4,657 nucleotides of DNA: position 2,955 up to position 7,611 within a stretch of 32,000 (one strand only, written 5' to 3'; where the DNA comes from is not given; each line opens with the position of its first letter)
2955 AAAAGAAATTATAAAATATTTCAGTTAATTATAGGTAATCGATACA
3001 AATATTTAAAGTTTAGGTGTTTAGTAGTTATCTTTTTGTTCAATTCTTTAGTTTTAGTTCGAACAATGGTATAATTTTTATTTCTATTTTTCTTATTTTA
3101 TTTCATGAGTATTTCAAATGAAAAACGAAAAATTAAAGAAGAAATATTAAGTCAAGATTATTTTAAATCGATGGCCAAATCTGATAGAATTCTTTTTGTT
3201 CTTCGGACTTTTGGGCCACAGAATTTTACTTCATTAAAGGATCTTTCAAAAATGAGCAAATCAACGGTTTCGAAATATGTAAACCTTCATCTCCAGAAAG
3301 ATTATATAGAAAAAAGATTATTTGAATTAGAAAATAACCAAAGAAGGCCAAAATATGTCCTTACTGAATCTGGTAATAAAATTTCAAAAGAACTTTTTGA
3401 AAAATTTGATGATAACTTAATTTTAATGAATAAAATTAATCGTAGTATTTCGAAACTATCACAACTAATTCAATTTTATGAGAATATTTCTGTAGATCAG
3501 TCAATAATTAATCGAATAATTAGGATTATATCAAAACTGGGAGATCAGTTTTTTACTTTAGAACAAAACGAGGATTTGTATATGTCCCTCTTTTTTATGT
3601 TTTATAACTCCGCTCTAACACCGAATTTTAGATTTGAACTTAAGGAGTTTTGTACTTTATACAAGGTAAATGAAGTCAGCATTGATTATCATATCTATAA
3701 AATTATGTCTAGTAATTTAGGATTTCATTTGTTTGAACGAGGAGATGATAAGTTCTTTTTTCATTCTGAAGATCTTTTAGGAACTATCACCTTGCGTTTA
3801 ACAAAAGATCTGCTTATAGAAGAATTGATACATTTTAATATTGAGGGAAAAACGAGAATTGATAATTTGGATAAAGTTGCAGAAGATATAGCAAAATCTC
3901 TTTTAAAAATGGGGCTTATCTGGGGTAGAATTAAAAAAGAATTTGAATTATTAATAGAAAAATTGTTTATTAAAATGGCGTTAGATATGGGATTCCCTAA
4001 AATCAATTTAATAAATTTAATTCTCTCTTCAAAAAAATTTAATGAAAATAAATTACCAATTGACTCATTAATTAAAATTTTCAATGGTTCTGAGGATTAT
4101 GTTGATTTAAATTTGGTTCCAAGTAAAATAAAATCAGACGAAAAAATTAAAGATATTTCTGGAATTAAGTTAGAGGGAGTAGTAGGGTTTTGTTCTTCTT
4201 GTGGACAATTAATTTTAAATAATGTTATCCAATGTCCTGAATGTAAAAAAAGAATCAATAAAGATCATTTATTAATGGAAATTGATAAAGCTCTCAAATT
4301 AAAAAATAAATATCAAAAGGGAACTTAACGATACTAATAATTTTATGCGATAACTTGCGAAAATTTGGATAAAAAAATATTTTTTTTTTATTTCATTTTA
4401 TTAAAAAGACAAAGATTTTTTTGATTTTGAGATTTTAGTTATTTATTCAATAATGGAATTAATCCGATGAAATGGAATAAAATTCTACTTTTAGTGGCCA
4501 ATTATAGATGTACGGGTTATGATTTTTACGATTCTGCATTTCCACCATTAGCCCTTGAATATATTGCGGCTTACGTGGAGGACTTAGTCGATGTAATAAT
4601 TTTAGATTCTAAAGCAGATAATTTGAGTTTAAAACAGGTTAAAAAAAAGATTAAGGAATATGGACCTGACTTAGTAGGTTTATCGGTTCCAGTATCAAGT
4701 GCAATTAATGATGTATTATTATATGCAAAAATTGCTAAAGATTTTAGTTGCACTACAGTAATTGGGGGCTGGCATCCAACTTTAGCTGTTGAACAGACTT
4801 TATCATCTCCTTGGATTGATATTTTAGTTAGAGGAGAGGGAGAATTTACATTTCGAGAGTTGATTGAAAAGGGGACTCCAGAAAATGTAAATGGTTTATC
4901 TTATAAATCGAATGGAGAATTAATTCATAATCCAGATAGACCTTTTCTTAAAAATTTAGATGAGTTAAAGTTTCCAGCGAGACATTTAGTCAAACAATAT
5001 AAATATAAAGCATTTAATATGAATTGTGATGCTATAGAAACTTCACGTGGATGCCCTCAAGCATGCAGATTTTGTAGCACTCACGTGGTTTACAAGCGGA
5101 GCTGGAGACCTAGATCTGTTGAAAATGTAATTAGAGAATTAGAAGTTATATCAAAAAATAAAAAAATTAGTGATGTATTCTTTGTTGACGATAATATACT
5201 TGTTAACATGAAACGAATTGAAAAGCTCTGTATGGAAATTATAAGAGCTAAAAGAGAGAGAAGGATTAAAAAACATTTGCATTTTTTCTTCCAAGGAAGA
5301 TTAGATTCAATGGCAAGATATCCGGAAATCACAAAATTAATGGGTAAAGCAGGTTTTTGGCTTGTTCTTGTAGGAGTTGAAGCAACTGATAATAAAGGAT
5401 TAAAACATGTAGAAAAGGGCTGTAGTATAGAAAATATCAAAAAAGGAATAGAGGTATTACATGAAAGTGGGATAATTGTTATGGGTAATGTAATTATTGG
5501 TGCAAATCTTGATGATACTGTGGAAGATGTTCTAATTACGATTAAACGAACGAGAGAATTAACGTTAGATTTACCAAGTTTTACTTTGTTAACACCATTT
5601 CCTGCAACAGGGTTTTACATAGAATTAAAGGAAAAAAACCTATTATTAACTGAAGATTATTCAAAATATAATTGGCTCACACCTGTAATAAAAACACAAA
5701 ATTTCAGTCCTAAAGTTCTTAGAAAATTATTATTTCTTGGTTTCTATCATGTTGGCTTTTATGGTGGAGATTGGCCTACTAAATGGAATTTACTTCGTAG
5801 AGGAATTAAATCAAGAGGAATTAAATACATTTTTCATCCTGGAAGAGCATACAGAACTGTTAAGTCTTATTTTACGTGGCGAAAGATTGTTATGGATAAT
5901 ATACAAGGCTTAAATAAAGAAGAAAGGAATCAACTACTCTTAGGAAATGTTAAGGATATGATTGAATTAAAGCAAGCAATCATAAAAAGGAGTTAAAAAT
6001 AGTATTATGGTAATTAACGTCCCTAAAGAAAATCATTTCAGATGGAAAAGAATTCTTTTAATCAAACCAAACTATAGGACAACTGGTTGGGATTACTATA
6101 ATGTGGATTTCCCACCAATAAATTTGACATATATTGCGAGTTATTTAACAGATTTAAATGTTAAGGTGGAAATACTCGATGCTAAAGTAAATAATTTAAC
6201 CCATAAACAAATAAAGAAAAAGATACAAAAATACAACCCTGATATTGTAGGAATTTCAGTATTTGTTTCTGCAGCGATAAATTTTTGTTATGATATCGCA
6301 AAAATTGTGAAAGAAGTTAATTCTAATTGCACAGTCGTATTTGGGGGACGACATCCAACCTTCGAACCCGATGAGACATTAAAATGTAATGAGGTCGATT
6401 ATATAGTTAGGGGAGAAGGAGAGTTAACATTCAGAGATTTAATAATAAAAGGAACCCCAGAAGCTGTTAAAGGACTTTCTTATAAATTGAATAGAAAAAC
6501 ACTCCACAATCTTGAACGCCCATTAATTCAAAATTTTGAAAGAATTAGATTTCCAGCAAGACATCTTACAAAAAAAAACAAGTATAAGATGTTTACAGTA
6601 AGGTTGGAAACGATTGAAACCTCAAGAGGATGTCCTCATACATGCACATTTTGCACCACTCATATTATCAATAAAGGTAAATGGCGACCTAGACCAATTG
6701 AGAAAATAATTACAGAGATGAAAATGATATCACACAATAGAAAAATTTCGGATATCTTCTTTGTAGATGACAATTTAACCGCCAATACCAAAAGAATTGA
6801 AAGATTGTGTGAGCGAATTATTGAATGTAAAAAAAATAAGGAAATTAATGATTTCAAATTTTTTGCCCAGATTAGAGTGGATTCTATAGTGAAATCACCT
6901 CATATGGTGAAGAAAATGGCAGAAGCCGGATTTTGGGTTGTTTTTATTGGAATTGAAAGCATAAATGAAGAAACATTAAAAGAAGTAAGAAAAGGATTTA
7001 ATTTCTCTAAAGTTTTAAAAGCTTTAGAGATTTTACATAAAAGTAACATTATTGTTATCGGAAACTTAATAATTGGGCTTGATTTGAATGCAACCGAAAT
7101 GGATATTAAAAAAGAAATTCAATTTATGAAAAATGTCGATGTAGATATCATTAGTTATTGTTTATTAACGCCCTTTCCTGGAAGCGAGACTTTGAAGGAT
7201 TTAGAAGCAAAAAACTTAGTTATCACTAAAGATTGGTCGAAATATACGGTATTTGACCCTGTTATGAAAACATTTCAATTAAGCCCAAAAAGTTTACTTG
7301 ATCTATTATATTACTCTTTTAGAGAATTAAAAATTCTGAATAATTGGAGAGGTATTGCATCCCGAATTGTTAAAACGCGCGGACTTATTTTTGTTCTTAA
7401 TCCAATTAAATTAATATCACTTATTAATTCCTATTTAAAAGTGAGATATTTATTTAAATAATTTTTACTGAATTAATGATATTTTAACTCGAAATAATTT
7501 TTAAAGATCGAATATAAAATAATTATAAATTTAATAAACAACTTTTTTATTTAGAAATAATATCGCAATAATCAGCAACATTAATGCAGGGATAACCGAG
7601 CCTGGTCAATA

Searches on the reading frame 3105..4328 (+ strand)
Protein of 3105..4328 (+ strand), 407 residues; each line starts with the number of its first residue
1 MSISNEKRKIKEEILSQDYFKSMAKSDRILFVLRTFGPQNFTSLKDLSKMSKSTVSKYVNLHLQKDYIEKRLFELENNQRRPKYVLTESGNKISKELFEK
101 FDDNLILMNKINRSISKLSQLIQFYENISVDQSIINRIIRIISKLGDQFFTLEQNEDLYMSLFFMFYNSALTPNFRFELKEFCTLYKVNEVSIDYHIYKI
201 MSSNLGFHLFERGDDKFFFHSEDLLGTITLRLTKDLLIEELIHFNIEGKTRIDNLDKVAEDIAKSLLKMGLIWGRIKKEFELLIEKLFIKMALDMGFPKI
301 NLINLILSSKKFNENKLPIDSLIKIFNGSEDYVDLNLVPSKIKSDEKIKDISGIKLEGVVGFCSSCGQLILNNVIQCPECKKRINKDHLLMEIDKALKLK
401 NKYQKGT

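Call 3: search_protein_families(library=pfam, proteins=[window:3105-4328:+], max_evalue=1)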
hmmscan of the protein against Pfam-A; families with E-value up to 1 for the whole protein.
window:3105-4328:+ (407 aa): 12 families
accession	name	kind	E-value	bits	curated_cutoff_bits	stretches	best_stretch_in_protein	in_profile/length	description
PF01047.28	MarR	-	0.003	17.8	24.6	1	28-70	7-49/59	MarR family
PF25207.1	DUF7837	-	0.0056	17.1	27.8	1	376-395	7-26/47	Domain of unknown function (DUF7837)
PF14947.12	HTH_45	-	0.012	16.1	25.5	1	37-97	18-69/77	Winged helix-turn-helix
PF12802.13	MarR_2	-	0.043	14.4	27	1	28-71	9-53/61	MarR family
PF07282.18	Cas12f1-like_TNB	-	0.066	13.8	26.3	1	363-388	31-54/60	Cas12f1-like, TNB domain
PF12773.13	DZR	-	0.072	13.7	27.3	1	362-386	14-36/45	Double zinc ribbon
PF13240.11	Zn_Ribbon_1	-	0.095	13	25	1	362-380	1-19/23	zinc-ribbon domain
PF13920.12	zf-C3HC4_3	-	0.18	12.1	27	1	361-385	24-47/49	Zinc finger, C3HC4 type (RING finger)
PF10083.14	DUF2321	-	0.28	11.3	24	1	356-387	22-50/157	Uncharacterized protein conserved in bacteria (DUF2321)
PF00130.28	C1_1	-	0.3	11.4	26.5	1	361-384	12-38/53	Phorbol esters/diacylglycerol binding domain (C1 domain)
PF22191.2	IBR_1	-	0.44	10.9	27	1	373-392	2-21/47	IBR domain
PF17848.7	Zn_ribbon_ACC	-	0.71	10.6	24.5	0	363-375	4-16/26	Acetyl-CoA carboxylase zinc finger domain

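Call 4: search_protein_families(library=ncbifam, proteins=[window:3105-4328:+], max_evalue=1)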
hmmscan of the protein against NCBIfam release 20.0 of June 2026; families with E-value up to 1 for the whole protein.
window:3105-4328:+ (407 aa): 4 families
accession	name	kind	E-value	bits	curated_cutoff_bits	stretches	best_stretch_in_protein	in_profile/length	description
NF040939.2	trans_reg_lrs14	equivalog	0.00014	21.9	90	1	28-100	25-98/103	Lrs14 family HTH-type transcriptional regulator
NF053610.1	Sso10a_fam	subfamily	0.0063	16.5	60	1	29-93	10-63/64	Sso10a family chromatin protein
NF053606.1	Sta1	subfamily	0.007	16.4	80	1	28-102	24-98/100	Sta1 family transcriptional regulator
NF003202.0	PRK04169.1-6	equivalog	0.45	9.9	353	1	84-160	37-115/254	phosphoglycerol geranylgeranyltransferase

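Call 44: find_homologous_proteins(query=window:3105-4328:+, max_evalue=0.00001)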
Query window:3105-4328:+ (407 aa): 9 proteins with E <= 0.00001 among 8000 candidates. Only proteins of 223 to 713 residues were searched: fused or split forms outside these lengths cannot appear, so this answer is no evidence that the protein stands alone or is whole; lengths 'longer' or 'shorter' looks for them.
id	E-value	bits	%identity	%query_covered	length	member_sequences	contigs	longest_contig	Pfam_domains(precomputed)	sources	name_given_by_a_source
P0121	1.3e-245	833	96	100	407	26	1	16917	-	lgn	-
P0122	2.6e-228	776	94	95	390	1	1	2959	-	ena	-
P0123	3.8e-173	594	69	99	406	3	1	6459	-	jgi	-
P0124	7.4e-168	577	69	98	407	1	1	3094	-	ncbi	-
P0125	3.9e-134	466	67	84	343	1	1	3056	-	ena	-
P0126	2.7e-113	397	60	82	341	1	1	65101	-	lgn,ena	-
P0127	2.2e-111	391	58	84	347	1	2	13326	-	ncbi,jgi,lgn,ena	-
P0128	6.3e-97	343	46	93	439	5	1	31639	PF01022.27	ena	-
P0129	1.6e-77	279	41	97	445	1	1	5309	-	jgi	-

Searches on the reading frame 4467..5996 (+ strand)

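Call 86: search_protein_families(library=pfam, proteins=[window:4467-5996:+], max_evalue=0.001)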
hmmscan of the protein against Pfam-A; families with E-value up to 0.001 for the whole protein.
window:4467-5996:+ (509 aa): 2 families
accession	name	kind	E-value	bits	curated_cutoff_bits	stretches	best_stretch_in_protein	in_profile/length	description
PF04055.27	Radical_SAM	-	4e-20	73.1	29.5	1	190-353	1-160/166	Radical SAM superfamily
PF02310.24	B12-binding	-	8.1e-17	61.6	32.1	1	25-132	12-120/121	B12 binding domain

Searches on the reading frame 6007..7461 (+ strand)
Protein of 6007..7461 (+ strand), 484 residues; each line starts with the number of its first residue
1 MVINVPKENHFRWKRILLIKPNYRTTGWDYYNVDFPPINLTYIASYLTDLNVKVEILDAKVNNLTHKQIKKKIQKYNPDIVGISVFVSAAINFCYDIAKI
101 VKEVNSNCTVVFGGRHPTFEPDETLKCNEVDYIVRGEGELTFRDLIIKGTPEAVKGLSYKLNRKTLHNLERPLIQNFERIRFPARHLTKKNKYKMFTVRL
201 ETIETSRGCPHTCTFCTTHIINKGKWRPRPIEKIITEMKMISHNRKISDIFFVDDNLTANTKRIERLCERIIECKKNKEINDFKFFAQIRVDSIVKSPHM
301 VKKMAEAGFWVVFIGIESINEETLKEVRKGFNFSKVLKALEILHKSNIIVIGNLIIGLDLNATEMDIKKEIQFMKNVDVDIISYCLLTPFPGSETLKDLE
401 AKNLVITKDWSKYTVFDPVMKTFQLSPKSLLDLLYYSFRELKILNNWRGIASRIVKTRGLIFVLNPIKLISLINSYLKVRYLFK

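Call 86: search_protein_families(library=pfam, proteins=[window:6007-7461:+], max_evalue=0.001)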
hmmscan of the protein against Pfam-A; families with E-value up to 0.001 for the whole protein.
window:6007-7461:+ (484 aa): 2 families
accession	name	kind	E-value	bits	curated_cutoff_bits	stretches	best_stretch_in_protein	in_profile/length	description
PF02310.24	B12-binding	-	7.3e-28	97.3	32.1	1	33-145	10-120/121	B12 binding domain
PF04055.27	Radical_SAM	-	1.1e-22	81.4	29.5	1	203-364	1-158/166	Radical SAM superfamily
